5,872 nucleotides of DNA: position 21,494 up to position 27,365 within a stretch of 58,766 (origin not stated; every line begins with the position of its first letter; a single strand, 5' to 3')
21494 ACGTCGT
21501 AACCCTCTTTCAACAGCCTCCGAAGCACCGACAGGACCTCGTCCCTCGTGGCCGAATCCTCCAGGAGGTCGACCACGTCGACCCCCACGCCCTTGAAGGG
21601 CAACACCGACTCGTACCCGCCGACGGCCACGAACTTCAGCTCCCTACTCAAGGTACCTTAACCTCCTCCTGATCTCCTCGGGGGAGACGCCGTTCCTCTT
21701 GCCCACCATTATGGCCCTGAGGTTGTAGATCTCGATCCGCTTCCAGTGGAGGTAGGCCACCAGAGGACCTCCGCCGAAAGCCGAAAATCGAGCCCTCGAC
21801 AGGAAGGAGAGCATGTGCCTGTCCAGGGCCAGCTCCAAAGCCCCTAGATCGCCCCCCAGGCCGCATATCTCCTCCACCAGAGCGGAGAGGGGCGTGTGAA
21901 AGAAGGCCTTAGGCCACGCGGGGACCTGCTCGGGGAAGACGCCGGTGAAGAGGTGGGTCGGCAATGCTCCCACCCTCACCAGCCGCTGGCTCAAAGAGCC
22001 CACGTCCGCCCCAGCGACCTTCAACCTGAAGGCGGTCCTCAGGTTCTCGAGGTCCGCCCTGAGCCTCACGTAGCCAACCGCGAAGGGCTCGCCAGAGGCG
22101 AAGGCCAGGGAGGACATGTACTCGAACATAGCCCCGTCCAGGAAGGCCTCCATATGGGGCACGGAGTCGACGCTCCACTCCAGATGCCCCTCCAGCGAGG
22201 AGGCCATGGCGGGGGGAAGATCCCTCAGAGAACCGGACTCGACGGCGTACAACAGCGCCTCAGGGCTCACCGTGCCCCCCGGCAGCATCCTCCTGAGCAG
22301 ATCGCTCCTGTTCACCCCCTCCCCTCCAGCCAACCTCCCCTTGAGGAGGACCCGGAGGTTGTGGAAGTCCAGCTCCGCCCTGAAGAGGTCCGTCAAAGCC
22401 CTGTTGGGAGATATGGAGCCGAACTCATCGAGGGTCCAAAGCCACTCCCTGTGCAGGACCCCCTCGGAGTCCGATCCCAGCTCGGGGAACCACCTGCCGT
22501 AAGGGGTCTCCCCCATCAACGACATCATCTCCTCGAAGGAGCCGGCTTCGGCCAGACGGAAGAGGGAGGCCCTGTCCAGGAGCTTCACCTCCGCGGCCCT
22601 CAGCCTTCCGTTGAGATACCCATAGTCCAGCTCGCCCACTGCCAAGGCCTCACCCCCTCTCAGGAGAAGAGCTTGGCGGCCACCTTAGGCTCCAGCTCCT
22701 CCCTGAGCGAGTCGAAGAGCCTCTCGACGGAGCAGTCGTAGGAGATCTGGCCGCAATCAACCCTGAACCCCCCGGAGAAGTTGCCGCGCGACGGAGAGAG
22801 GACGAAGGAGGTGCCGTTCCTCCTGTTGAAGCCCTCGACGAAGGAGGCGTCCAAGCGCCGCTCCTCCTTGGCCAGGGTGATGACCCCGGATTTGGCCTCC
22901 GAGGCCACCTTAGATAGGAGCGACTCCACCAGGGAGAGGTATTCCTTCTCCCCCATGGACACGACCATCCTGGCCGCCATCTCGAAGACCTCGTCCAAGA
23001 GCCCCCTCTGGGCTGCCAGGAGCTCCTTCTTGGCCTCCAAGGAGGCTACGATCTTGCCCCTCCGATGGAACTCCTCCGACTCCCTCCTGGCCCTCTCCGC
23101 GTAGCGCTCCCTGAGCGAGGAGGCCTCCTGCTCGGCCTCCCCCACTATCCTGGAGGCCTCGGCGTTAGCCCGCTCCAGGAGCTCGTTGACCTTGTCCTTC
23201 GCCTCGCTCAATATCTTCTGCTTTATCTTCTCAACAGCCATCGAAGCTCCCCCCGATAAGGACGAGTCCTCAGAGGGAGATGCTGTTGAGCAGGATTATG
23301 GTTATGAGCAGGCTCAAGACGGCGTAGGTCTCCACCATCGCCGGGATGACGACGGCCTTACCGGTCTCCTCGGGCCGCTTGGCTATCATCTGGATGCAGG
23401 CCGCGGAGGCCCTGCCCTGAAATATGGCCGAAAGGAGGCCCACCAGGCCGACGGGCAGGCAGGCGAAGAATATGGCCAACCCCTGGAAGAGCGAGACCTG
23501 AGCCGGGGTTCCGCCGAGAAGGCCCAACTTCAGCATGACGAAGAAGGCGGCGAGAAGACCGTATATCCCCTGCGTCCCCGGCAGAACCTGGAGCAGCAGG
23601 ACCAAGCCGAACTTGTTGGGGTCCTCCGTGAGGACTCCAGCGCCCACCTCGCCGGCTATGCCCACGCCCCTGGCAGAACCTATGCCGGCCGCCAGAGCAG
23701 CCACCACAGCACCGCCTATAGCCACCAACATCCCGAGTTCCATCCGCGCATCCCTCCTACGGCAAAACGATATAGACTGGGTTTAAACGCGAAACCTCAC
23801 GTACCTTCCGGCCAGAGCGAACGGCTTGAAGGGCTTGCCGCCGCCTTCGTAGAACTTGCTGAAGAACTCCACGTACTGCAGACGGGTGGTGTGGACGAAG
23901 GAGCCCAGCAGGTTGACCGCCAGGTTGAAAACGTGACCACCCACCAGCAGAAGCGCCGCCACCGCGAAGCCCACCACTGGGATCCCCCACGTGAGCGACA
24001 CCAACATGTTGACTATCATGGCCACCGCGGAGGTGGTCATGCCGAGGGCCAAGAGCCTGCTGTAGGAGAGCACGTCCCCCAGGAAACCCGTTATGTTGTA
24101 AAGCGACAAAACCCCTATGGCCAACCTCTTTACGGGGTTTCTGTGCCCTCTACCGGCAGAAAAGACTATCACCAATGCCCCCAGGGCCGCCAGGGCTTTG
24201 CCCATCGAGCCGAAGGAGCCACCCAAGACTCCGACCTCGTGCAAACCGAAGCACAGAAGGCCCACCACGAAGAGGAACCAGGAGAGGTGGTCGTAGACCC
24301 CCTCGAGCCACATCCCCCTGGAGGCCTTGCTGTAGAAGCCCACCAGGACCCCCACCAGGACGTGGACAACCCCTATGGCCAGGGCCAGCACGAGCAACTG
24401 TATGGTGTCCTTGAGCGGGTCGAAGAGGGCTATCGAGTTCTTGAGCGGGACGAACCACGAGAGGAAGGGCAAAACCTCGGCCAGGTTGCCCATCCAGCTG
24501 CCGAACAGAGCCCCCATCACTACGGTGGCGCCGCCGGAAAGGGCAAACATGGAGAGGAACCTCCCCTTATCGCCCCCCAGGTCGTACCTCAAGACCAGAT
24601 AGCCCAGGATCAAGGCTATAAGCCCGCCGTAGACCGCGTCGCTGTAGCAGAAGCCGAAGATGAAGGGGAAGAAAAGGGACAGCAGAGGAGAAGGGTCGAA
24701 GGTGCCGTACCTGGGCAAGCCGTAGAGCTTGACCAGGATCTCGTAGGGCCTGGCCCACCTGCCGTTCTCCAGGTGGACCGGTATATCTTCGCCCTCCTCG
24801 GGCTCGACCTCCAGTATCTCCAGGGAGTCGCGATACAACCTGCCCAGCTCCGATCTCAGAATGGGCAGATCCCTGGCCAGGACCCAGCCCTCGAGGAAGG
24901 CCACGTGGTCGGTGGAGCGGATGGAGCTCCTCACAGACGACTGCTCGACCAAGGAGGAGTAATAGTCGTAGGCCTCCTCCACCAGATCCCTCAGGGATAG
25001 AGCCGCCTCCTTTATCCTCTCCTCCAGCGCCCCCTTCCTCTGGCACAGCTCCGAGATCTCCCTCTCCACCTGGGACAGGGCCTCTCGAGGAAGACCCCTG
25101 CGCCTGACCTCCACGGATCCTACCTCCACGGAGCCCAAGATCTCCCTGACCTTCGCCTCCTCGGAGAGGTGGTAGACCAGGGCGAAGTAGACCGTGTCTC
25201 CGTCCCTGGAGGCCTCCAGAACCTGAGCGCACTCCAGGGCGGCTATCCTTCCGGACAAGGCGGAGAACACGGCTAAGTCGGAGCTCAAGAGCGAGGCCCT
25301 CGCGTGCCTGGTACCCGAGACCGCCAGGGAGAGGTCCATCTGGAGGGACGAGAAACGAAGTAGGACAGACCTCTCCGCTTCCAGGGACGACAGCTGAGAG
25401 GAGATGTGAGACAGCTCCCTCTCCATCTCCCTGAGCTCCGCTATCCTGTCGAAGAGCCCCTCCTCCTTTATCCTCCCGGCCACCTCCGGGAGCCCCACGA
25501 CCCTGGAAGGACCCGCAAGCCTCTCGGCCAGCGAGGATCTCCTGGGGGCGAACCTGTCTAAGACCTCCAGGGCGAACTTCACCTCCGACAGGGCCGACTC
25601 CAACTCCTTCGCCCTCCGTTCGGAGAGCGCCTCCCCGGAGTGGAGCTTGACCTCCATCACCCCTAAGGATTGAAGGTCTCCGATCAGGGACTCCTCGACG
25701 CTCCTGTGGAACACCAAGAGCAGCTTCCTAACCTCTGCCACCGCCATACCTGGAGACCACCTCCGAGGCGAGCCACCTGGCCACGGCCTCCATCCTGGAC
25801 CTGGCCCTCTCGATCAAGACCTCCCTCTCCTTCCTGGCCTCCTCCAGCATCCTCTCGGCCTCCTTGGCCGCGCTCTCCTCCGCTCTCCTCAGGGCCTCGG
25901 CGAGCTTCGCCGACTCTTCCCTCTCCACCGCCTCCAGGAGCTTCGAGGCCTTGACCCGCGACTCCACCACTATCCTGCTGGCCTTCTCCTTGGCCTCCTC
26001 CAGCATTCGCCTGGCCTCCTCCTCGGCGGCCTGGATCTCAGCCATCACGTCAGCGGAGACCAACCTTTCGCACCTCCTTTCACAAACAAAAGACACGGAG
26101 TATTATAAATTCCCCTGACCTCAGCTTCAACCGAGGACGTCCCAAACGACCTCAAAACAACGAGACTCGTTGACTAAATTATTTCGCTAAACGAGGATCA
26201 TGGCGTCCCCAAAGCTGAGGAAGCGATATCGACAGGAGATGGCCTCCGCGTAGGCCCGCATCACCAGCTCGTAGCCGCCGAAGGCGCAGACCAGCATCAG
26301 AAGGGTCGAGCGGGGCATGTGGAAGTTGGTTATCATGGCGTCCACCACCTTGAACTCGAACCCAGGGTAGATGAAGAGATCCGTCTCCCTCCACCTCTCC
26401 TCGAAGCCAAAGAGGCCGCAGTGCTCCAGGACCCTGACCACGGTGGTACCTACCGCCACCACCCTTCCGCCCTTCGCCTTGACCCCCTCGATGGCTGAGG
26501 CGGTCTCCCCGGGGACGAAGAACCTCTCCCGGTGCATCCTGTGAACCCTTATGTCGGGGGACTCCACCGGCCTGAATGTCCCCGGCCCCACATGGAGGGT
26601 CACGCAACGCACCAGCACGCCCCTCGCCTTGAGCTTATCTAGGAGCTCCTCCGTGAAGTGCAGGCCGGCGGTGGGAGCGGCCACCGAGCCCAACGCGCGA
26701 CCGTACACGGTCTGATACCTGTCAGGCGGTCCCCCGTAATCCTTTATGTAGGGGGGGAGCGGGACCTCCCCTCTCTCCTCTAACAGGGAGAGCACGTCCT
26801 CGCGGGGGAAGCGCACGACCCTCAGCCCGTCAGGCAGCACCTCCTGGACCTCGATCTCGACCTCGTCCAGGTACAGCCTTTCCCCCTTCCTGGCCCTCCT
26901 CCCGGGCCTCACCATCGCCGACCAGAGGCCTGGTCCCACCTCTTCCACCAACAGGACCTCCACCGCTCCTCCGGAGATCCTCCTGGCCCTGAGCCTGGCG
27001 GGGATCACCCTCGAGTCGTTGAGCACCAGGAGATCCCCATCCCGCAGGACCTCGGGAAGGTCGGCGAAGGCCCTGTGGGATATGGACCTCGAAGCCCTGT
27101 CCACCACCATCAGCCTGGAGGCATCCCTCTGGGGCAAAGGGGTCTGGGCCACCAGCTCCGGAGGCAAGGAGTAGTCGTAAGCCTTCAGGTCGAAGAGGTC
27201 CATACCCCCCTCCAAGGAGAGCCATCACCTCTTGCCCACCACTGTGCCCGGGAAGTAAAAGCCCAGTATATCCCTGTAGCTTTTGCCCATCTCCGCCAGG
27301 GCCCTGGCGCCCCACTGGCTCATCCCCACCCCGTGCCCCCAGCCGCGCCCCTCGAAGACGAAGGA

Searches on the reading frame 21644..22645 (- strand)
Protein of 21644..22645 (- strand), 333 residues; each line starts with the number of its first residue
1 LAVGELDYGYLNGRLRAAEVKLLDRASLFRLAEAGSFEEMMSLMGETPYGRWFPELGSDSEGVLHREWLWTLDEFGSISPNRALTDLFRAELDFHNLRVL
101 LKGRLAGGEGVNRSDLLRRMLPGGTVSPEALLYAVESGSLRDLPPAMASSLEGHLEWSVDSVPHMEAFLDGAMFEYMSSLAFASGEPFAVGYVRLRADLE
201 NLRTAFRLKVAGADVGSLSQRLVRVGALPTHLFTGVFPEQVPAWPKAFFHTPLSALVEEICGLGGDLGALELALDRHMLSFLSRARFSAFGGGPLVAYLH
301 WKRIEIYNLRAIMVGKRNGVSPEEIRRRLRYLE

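Call 60: search_protein_families(library=pfam, proteins=[window:21644-22645:-], max_evalue=0.00001)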
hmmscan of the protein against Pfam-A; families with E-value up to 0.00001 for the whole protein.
window:21644-22645:- (333 aa): 1 family
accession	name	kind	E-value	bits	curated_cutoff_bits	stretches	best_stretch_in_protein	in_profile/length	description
PF01992.21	vATP-synt_AC39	-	7.1e-51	174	29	1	11-328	1-339/339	ATP synthase (C/AC39) subunit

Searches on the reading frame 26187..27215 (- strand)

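Call 60: search_protein_families(library=pfam, proteins=[window:26187-27215:-], max_evalue=0.00001)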
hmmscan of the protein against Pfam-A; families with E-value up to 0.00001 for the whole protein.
window:26187-27215:- (342 aa): 1 family
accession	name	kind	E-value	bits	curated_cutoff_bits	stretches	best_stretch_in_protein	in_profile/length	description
PF02547.20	Queuosine_synth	-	2.4e-128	428.2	25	1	11-341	2-322/322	Queuosine biosynthesis protein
